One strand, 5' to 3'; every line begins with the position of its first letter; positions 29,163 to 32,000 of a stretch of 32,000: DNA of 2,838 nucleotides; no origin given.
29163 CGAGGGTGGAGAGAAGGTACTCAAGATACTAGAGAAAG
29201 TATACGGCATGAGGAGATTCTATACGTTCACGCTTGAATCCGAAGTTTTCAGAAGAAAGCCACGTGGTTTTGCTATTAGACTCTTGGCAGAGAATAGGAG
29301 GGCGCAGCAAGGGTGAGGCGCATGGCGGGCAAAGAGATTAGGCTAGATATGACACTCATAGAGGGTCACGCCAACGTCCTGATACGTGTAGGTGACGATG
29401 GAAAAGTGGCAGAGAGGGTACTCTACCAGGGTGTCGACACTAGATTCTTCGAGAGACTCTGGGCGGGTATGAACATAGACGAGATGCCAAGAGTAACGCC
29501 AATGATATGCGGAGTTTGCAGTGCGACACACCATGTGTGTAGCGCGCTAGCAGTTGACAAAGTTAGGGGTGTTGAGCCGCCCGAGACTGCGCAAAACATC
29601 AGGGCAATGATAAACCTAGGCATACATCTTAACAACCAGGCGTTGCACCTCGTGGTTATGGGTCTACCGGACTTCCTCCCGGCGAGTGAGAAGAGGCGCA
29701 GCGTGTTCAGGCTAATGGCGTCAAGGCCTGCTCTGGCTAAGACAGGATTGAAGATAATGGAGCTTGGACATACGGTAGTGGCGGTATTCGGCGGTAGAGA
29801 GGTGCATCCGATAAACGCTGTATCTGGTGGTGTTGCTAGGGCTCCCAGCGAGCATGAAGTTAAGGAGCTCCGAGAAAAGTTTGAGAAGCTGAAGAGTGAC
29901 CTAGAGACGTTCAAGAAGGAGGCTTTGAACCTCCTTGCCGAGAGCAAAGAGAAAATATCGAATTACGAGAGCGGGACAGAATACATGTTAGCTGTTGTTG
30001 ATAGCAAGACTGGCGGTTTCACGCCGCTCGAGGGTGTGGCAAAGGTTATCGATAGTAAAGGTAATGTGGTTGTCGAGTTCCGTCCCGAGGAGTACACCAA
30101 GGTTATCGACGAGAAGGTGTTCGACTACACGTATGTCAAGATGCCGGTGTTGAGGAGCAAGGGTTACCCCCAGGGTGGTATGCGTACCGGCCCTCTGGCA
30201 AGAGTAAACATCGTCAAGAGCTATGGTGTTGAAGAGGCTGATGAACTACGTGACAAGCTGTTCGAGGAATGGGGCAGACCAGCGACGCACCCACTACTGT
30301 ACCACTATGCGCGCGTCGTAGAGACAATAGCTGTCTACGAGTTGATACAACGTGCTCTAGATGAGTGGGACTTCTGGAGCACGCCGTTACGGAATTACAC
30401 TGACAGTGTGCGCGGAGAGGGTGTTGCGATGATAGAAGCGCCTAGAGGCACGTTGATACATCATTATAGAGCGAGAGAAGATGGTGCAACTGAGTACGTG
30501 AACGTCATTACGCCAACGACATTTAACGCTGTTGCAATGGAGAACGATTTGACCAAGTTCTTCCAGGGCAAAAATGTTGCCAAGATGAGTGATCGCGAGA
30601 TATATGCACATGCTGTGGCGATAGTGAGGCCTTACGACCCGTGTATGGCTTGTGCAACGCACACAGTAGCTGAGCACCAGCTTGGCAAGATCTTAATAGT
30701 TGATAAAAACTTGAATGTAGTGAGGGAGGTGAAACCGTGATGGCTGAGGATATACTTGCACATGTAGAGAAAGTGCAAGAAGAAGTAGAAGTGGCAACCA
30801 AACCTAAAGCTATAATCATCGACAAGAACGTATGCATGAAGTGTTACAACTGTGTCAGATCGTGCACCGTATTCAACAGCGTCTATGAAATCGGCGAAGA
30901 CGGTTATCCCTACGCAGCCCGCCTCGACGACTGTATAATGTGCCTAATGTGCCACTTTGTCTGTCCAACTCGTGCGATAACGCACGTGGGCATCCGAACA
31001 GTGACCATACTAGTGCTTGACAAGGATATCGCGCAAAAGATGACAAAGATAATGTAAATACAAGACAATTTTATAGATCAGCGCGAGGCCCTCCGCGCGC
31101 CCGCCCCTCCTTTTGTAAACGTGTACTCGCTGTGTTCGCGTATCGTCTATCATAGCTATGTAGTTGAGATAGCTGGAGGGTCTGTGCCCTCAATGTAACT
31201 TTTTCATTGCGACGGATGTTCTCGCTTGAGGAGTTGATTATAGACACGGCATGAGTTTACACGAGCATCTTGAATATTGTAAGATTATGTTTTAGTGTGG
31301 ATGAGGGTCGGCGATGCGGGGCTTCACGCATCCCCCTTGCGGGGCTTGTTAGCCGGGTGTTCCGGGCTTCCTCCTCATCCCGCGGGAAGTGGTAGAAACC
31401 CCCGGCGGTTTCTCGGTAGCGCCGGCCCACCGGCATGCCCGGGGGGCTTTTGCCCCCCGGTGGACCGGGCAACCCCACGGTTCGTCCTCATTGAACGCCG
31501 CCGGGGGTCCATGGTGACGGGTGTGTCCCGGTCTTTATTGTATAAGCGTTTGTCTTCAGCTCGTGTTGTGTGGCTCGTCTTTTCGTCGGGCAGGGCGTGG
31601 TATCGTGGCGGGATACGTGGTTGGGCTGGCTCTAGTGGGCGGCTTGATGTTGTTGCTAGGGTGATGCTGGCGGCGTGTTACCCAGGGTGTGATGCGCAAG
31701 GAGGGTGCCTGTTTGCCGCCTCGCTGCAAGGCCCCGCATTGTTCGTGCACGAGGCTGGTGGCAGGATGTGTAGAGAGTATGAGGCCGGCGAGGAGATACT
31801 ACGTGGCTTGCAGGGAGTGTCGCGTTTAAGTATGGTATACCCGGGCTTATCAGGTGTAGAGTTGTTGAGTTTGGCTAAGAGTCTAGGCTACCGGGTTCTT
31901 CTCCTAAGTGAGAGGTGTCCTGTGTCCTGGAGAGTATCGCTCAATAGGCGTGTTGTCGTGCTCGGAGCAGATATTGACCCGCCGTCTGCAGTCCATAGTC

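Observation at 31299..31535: Unassigned ~240-nt GC-rich structured element downstream of the hydrogenase operon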

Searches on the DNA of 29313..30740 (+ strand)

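Call 72: search_with_rna_model(model_id=R1, sources=[L087, L085, L012], max_evalue=10)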
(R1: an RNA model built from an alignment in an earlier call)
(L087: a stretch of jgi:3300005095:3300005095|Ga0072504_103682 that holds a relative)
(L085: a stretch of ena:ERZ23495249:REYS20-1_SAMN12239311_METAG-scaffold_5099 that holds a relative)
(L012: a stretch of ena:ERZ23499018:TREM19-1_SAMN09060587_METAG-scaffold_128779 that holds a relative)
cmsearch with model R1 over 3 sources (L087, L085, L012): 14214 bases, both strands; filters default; matches with E-value up to 10: 1.
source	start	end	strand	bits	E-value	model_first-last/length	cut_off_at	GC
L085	2875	2971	+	65.4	2.4e-17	1-87/87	no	0.75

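Call 75: search_rna_families(source=L007, start=2735, end=3000, threshold=evalue, max_evalue=10)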
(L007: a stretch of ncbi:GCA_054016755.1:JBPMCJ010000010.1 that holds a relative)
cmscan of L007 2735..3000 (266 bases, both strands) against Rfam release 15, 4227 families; matches with E-value up to 10: 1.
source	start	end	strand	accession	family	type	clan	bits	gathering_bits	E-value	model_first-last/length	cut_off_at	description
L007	2883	2922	-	RF02794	Pab19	Gene; snRNA; snoRNA; HACA-box;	-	14.2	55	7.4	1-102/102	no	Pab19 RNA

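Call 76: search_rna_families(source=L009, start=2860, end=3200, threshold=evalue, max_evalue=10)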
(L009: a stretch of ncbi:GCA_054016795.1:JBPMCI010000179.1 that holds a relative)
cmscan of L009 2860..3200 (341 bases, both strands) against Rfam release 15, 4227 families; matches with E-value up to 10: 1.
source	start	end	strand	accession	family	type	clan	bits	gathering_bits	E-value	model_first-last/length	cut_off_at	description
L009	3030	3078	+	RF02802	PyrR204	Gene; snRNA; snoRNA; HACA-box;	-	17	71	0.56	1-57/57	no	Pyrobaculum sRNA 204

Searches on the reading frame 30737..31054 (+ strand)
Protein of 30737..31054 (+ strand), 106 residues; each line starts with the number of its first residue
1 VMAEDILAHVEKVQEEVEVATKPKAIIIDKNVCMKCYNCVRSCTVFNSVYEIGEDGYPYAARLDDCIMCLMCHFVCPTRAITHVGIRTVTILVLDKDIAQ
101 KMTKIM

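Call 16: search_protein_families(library=pfam, proteins=[window:30737-31054:+], max_evalue=0.1)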
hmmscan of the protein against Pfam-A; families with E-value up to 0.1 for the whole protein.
window:30737-31054:+ (106 aa): 13 families
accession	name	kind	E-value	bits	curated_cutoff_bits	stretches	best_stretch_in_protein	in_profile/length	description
PF00037.32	Fer4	-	4.8e-08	32.9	21.1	2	64-82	6-24/24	4Fe-4S binding domain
PF14697.11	Fer4_21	-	5.8e-07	30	35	1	27-81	2-57/59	4Fe-4S dicluster domain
PF13237.11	Fer4_10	-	1.4e-06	28.6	25.5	2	26-77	2-53/53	4Fe-4S dicluster domain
PF12797.12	Fer4_2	-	2.2e-05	24.5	24.5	2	25-44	2-21/22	4Fe-4S binding domain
PF13484.11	Fer4_16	-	4e-05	24.7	30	1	66-84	2-20/66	4Fe-4S double cluster binding domain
PF13187.11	Fer4_9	-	4.6e-05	23.8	27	1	33-81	2-52/52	4Fe-4S dicluster domain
PF12838.12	Fer4_7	-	7.9e-05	23.5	27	2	33-80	2-52/52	4Fe-4S dicluster domain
PF12837.12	Fer4_6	-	9.6e-05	22.6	25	1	64-81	7-24/24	4Fe-4S binding domain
PF13183.11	Fer4_8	-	0.0041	18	27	0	63-78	2-17/68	4Fe-4S dicluster domain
PF12800.12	Fer4_4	-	0.009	16.8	24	0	31-44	2-15/17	4Fe-4S binding domain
PF25160.1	LdpA_Fe-S-bd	-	0.022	15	27.6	0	72-87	9-24/49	LdpA Fe-S cluster-binding domain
PF13534.11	Fer4_17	-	0.041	14.9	22.2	0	33-78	2-58/61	4Fe-4S dicluster domain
PF17179.9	Fer4_22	-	0.045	15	27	0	66-80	2-16/95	4Fe-4S dicluster domain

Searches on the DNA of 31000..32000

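Call 4: search_rna_families(source=window, start=31000, end=32000, threshold=evalue, max_evalue=10, show_alignments=4)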
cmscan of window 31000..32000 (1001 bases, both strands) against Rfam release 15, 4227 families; matches with E-value up to 10: 3.
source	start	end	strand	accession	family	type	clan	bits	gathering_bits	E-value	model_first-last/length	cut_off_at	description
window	31451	31539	+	RF02784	SorX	Gene; sRNA;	-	15.5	46.6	0.96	1-73/73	no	Singlet oxygen resistance RNA X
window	31306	31382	-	RF01274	sR45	Gene; snRNA; snoRNA; CD-box;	-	15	40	2.7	1-55/55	no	Small nucleolar RNA sR45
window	31424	31509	+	RF01752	psaA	Cis-reg;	-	11.8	50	4.8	33-124/197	no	psaA RNA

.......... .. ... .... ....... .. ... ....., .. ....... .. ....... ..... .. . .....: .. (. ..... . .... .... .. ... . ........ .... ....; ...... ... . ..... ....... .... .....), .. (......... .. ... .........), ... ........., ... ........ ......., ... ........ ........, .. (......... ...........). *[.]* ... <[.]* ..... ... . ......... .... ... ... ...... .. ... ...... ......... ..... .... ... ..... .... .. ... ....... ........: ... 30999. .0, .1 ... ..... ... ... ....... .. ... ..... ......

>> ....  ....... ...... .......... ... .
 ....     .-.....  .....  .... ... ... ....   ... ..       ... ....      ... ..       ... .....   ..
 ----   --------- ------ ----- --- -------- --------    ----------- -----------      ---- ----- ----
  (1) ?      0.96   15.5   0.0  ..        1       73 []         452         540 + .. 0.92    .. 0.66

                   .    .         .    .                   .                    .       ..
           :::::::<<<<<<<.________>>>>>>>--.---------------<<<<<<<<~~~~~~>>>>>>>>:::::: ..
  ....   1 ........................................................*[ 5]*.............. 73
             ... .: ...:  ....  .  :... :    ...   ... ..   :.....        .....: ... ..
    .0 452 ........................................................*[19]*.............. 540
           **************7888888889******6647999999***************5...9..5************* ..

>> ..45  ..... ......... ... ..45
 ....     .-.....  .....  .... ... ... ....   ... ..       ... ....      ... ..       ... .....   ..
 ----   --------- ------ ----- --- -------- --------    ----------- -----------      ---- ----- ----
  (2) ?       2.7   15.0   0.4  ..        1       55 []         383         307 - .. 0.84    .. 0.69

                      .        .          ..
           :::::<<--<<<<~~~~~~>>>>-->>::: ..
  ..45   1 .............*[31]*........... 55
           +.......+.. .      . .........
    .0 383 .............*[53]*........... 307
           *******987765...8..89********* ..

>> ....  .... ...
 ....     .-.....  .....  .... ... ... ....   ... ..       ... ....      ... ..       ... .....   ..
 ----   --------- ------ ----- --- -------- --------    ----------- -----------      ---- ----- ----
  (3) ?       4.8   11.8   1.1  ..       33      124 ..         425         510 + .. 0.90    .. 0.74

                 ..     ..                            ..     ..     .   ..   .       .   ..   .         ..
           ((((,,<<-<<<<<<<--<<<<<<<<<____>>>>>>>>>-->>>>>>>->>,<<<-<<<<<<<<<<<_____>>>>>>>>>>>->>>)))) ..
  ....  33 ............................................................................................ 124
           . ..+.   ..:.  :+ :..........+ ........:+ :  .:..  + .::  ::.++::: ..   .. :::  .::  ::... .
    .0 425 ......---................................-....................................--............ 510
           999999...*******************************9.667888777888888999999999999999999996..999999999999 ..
